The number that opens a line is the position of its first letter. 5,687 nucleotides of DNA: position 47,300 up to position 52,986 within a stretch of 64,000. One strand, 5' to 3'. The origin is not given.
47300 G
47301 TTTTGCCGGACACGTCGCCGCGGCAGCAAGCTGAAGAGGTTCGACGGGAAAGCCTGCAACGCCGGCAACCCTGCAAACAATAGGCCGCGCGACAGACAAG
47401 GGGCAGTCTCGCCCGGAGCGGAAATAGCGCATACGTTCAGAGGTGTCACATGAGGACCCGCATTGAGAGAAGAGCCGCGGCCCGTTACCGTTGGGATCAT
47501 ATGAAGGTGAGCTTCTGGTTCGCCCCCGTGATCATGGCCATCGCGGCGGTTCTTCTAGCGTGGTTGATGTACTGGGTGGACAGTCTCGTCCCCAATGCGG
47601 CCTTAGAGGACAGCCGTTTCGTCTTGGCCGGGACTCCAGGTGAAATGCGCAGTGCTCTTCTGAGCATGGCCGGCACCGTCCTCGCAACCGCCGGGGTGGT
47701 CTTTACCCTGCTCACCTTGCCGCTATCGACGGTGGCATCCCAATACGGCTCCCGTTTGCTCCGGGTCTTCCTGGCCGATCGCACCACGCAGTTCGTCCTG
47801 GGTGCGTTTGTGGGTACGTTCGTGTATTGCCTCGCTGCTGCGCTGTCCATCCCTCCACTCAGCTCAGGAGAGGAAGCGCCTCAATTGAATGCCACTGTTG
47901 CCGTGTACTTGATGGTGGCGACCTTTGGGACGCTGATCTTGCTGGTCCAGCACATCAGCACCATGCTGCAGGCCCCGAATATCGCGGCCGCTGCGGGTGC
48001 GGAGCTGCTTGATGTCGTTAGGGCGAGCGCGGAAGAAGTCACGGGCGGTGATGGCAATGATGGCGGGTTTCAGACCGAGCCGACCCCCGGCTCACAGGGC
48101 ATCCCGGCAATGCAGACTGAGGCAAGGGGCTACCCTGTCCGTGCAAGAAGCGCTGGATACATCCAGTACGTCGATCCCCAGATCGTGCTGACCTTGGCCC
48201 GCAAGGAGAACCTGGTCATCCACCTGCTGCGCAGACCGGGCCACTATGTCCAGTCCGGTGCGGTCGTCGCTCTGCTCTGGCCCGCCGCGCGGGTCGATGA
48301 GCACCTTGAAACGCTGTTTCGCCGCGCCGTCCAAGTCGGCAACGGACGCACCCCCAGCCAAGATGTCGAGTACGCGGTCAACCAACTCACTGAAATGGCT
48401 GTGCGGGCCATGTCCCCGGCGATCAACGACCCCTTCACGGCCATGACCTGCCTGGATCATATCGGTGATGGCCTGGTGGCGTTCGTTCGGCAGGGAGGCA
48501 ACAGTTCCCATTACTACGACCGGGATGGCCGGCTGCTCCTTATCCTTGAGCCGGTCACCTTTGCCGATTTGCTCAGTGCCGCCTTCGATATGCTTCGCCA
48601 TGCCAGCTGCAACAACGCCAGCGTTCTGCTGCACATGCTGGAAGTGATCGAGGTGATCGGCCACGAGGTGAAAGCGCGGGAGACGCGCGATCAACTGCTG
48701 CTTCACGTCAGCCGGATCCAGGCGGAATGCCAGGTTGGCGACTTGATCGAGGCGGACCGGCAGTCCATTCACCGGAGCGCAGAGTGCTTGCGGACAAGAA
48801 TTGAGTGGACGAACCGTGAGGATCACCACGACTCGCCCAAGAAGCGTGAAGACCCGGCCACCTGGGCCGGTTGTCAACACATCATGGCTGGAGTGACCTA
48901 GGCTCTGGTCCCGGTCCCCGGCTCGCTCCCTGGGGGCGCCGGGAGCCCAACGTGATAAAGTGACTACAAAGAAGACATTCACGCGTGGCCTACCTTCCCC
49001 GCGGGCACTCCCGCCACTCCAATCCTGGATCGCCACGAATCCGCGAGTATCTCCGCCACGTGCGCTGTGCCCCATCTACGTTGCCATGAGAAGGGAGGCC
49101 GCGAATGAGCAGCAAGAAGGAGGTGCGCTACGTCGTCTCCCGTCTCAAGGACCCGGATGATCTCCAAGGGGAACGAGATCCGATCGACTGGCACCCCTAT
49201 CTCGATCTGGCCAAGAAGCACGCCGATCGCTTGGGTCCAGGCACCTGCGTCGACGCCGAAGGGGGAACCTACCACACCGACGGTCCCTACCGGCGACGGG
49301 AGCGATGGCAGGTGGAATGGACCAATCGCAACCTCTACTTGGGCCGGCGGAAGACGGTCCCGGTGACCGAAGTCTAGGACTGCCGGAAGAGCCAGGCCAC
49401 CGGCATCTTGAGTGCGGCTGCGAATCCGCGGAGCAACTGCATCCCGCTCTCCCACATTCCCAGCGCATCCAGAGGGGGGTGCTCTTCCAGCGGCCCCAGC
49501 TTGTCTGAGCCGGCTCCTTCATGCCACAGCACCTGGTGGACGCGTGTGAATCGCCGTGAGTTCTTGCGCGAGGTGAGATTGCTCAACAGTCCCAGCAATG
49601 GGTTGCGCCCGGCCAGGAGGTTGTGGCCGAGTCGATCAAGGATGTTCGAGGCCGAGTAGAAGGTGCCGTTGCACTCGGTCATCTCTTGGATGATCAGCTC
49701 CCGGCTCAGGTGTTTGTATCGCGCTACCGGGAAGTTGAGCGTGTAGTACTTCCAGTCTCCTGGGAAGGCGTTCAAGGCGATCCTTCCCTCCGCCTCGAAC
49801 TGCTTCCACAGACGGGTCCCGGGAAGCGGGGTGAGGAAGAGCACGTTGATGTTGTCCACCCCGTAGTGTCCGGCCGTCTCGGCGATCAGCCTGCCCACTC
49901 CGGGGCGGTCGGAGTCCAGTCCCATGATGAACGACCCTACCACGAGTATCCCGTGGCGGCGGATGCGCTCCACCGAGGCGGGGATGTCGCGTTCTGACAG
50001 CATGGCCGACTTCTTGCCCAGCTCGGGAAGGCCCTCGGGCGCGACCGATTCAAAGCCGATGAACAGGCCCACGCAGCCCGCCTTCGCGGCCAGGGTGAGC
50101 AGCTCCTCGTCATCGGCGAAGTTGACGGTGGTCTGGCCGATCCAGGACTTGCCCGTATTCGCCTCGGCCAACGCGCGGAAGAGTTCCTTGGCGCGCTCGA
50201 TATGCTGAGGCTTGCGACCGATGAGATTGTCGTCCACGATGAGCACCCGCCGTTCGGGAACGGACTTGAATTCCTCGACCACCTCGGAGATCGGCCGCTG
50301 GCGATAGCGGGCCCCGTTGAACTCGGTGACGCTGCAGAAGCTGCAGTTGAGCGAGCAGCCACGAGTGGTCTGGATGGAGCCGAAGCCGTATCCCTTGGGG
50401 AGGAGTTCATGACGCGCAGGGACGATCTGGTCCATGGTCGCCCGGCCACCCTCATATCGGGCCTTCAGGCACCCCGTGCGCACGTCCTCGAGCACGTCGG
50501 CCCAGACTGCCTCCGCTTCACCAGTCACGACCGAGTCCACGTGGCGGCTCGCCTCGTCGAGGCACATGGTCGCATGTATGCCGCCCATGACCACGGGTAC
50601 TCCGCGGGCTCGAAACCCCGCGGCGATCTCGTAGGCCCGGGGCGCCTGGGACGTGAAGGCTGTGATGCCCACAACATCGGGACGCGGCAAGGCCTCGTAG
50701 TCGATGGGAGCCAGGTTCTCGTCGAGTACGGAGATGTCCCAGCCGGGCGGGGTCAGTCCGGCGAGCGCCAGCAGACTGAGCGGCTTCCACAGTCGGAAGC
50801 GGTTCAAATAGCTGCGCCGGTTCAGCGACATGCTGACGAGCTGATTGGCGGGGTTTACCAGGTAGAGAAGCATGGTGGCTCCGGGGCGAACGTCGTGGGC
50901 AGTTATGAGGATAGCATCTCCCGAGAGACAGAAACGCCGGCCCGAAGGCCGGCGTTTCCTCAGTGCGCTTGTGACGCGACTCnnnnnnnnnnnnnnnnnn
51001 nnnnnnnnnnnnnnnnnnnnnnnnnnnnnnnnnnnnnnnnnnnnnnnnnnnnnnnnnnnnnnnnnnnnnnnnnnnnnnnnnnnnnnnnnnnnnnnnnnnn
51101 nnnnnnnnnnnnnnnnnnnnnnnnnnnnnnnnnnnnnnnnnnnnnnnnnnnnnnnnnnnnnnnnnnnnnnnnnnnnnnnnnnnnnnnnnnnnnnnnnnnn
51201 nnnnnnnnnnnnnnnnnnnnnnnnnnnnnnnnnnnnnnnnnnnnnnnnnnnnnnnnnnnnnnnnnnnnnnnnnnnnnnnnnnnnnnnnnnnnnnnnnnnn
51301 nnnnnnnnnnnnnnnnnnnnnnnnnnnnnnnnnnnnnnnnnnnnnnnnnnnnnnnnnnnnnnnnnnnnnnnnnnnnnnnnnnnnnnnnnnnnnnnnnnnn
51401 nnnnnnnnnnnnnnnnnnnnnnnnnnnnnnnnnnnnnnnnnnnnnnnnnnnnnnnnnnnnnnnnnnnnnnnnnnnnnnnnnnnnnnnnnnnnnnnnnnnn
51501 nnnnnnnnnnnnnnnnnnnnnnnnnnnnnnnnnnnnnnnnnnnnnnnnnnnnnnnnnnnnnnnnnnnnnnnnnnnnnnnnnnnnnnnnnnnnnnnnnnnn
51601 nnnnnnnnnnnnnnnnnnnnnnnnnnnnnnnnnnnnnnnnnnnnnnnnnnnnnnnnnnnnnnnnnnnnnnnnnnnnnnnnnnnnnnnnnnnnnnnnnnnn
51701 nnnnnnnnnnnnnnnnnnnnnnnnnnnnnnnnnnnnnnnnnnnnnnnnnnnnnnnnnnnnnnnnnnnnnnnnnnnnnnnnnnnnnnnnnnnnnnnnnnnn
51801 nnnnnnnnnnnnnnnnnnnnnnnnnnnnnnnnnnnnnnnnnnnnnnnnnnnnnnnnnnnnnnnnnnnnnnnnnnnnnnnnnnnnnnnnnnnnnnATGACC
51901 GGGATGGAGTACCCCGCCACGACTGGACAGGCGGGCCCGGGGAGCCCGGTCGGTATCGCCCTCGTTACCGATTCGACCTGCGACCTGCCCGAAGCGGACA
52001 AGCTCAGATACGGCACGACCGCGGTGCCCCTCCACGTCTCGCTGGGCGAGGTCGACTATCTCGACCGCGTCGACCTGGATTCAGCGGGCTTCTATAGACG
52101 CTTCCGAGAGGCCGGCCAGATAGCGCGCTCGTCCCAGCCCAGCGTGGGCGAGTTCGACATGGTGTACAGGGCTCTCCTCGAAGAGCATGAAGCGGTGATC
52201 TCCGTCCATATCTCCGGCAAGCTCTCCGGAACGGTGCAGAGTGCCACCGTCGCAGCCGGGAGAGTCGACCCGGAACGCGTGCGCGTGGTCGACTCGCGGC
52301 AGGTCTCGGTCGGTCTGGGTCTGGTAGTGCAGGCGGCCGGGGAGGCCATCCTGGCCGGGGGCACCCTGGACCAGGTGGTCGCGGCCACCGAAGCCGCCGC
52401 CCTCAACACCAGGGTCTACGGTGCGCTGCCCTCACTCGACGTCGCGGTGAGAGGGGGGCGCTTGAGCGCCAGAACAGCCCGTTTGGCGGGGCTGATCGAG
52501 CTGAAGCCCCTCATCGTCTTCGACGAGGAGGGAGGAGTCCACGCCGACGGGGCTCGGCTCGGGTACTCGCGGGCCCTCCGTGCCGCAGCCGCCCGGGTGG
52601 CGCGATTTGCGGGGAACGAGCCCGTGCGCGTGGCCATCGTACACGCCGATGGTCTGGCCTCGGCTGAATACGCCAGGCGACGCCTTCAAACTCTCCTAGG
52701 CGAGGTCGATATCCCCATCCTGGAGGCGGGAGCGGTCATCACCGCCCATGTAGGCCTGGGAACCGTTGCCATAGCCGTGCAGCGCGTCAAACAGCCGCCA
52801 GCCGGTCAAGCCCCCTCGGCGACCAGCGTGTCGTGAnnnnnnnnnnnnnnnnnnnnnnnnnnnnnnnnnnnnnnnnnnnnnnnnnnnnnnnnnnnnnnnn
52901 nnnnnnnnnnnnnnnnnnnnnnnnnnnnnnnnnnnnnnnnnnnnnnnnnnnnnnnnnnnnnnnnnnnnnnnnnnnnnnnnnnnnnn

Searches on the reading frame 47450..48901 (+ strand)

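Call 59: search_protein_families(library=pfam, proteins=[window:47450-48901:+], max_evalue=0.00001)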
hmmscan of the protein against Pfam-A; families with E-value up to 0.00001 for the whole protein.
window:47450-48901:+ (483 aa): 1 family
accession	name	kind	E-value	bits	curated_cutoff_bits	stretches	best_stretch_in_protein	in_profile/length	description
PF10011.15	DUF2254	-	6.9e-100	334.8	28.8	1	21-401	3-367/368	Predicted membrane protein (DUF2254)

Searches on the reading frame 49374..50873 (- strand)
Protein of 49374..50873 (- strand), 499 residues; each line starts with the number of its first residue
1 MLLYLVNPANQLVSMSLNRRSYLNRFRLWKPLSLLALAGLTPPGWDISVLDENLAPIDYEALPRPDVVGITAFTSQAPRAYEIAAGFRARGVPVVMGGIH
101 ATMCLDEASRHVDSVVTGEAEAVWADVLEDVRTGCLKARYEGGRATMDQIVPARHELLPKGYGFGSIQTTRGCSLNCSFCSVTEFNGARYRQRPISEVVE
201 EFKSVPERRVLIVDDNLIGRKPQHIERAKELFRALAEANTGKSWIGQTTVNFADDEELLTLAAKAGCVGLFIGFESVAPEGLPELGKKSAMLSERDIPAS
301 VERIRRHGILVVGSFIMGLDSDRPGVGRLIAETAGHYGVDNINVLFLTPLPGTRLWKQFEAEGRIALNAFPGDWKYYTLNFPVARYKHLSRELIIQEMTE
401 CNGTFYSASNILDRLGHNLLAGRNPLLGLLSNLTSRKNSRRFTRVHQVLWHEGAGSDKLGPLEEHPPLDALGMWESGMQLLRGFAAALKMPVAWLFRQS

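Call 59: search_protein_families(library=pfam, proteins=[window:49374-50873:-], max_evalue=0.00001)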
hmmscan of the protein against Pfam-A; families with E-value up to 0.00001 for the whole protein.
window:49374-50873:- (499 aa): 2 families
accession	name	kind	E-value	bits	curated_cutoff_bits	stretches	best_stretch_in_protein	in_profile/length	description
PF04055.27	Radical_SAM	-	1.6e-13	51.6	29.5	1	167-320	1-152/166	Radical SAM superfamily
PF02310.24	B12-binding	-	2.8e-10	40.5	32.1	1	29-125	12-118/121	B12 binding domain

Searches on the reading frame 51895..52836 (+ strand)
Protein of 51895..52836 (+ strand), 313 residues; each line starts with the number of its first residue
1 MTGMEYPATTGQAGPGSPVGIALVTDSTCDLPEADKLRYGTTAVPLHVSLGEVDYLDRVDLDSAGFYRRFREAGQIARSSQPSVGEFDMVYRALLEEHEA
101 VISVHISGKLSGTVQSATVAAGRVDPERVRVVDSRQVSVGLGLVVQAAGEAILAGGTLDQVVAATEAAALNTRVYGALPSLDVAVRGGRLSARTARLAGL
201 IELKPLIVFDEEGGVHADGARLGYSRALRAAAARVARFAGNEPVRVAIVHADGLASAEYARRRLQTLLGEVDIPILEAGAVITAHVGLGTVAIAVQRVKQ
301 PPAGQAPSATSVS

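Call 60: search_protein_families(library=pfam, proteins=[window:51895-52836:+], max_evalue=0.00001)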
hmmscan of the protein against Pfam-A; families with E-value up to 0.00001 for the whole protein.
window:51895-52836:+ (313 aa): 1 family
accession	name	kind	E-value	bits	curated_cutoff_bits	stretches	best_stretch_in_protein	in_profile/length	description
PF02645.21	DegV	-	3e-65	220.8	27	1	21-296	2-278/280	Uncharacterised protein, DegV family COG1307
